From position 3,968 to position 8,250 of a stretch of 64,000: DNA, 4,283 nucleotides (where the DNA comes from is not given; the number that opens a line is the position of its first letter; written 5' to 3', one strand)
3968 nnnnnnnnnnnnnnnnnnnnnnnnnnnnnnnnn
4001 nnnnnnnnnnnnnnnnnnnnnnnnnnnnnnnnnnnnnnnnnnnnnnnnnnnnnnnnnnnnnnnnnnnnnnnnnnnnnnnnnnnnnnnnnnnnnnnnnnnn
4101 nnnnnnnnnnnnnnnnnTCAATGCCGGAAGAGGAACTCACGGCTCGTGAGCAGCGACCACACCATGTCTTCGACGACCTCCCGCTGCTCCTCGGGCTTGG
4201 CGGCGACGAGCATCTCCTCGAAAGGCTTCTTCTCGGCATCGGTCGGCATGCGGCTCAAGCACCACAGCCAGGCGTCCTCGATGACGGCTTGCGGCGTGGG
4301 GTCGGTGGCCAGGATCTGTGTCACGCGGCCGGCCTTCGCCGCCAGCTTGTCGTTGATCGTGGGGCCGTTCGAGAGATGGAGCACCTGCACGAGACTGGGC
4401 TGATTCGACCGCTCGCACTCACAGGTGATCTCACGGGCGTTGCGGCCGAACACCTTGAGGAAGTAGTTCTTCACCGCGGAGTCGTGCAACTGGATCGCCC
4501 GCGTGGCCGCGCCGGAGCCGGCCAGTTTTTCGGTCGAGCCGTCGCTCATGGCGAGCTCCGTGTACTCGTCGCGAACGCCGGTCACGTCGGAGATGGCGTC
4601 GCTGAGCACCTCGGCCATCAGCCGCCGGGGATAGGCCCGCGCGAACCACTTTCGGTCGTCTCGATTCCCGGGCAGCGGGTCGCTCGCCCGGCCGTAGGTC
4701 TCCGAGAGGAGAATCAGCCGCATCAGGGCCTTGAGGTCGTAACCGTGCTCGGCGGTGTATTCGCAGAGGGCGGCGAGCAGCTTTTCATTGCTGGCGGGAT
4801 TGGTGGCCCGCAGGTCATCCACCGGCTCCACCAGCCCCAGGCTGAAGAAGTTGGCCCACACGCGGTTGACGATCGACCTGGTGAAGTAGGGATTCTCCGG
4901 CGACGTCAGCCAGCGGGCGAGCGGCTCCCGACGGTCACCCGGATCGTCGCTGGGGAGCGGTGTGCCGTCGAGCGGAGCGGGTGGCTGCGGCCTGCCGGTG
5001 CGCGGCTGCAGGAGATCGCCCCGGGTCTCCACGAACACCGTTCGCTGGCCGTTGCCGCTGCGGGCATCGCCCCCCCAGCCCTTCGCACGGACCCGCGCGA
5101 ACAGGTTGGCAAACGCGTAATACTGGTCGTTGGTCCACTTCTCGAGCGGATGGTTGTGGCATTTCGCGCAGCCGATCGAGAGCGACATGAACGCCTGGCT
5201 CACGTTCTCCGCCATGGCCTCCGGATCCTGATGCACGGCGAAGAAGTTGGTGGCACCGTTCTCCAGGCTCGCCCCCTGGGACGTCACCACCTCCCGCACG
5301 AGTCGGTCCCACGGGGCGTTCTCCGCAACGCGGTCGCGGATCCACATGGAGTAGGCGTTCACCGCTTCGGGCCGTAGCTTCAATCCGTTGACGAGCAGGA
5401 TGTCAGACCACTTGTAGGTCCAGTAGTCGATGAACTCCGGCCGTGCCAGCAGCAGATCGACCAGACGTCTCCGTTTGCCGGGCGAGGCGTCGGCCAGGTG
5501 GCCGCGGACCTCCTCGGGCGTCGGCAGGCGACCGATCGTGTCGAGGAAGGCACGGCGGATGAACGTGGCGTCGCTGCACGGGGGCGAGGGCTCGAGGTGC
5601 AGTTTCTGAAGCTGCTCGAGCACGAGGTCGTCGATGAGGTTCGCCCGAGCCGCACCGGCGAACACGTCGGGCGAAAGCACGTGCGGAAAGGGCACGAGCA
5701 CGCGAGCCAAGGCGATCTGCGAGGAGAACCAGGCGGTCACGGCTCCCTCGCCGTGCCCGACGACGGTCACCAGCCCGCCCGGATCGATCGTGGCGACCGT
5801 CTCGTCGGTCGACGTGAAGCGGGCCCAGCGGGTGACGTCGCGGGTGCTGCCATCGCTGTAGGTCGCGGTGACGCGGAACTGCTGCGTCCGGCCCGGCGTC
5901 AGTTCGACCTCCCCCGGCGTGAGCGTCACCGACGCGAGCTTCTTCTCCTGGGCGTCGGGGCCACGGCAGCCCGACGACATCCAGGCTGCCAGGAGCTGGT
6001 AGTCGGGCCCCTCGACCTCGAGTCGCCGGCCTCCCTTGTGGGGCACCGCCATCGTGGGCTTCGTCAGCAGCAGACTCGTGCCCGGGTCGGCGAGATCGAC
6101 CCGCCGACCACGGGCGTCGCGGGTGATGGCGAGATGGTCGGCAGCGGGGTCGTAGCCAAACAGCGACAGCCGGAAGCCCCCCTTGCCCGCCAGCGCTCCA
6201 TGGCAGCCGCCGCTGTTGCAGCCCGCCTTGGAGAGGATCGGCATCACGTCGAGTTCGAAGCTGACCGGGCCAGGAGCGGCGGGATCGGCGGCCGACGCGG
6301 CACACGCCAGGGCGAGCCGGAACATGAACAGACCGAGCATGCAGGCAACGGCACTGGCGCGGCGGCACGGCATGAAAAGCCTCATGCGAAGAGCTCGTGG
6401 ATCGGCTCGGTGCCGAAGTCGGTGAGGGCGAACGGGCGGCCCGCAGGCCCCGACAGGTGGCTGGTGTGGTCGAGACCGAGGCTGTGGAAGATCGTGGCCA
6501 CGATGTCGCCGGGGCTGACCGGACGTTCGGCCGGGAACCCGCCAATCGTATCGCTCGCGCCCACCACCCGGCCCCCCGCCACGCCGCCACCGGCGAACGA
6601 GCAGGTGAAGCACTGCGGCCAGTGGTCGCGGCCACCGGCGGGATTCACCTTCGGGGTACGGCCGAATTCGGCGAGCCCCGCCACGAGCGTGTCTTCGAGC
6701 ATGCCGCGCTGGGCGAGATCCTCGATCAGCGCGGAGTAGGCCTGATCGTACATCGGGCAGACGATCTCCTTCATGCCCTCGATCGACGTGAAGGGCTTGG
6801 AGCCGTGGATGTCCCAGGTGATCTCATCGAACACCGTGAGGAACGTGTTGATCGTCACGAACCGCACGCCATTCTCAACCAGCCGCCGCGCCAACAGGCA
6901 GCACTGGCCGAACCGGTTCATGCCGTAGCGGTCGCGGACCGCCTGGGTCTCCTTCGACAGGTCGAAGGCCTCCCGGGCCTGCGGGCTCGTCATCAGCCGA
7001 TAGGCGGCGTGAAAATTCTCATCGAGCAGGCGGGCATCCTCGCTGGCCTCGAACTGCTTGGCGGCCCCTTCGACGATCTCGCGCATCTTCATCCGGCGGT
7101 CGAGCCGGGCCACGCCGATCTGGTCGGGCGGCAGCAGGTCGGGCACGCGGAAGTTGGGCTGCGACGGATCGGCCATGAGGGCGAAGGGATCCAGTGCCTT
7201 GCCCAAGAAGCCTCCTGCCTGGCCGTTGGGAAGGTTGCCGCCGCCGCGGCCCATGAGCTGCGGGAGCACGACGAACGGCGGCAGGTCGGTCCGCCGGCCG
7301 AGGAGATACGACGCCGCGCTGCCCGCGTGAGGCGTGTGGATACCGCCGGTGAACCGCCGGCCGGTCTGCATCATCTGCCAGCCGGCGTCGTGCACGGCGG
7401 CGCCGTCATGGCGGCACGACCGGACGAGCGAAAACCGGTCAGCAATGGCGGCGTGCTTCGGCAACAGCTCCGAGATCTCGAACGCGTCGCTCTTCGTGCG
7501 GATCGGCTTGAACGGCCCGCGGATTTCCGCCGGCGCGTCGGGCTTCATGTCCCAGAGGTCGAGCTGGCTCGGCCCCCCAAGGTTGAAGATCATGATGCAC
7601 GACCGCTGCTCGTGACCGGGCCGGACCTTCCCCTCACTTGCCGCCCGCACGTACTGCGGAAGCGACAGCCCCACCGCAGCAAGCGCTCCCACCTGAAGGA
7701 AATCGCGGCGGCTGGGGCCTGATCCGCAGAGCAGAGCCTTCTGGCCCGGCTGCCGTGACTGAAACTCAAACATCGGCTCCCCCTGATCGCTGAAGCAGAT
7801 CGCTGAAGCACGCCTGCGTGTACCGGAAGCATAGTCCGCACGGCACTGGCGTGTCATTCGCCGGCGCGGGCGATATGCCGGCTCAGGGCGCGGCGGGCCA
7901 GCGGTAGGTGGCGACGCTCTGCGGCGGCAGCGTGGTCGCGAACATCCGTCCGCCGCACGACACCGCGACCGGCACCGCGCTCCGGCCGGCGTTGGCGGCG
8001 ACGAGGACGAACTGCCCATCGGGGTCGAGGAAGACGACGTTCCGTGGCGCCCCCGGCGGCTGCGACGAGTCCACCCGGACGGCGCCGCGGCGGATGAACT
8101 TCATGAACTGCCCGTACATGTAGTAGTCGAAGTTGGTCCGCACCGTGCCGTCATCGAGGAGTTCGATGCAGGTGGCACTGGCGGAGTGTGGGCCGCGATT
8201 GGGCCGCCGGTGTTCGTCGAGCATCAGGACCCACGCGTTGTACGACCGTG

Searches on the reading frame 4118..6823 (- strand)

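Call 60: search_protein_families(library=pfam, proteins=[window:4118-6823:-], max_evalue=0.001)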
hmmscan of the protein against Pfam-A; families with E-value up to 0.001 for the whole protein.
window:4118-6823:- (901 aa): 3 families
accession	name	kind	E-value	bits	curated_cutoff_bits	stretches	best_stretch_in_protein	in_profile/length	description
PF07587.16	PSD1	-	2.2e-46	158.7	28.5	1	631-871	1-243/244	Protein of unknown function (DUF1553)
PF07583.16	PSCyt2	-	4.9e-44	151.2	29.8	1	397-579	2-208/209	Protein of unknown function (DUF1549)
PF02368.24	Big_2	-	1.1e-09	38.5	22.8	1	297-364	3-66/79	Bacterial Ig-like domain (group 2)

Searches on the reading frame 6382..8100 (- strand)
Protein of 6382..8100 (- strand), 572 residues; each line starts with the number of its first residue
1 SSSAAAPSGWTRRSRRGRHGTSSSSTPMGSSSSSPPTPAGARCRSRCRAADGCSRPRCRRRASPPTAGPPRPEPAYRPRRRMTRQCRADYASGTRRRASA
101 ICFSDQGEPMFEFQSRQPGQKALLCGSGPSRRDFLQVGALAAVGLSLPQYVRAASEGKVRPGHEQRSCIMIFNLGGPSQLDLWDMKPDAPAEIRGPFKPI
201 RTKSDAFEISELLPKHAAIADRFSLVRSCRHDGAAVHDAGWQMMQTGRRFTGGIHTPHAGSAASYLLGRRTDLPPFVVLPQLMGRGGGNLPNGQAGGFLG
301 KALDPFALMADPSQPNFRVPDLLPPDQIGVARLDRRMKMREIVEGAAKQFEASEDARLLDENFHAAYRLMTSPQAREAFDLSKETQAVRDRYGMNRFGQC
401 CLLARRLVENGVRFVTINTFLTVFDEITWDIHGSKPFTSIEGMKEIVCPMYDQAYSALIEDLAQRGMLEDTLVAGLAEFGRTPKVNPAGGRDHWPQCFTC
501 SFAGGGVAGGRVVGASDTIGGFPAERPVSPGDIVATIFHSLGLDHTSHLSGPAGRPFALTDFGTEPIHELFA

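Call 60: search_protein_families(library=pfam, proteins=[window:6382-8100:-], max_evalue=0.001)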
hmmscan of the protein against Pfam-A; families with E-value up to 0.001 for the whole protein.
window:6382-8100:- (572 aa): 1 family
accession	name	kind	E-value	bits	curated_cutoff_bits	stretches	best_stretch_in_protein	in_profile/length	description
PF07394.17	DUF1501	-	3.8e-110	369.2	27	1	166-571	2-390/390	Protein of unknown function (DUF1501)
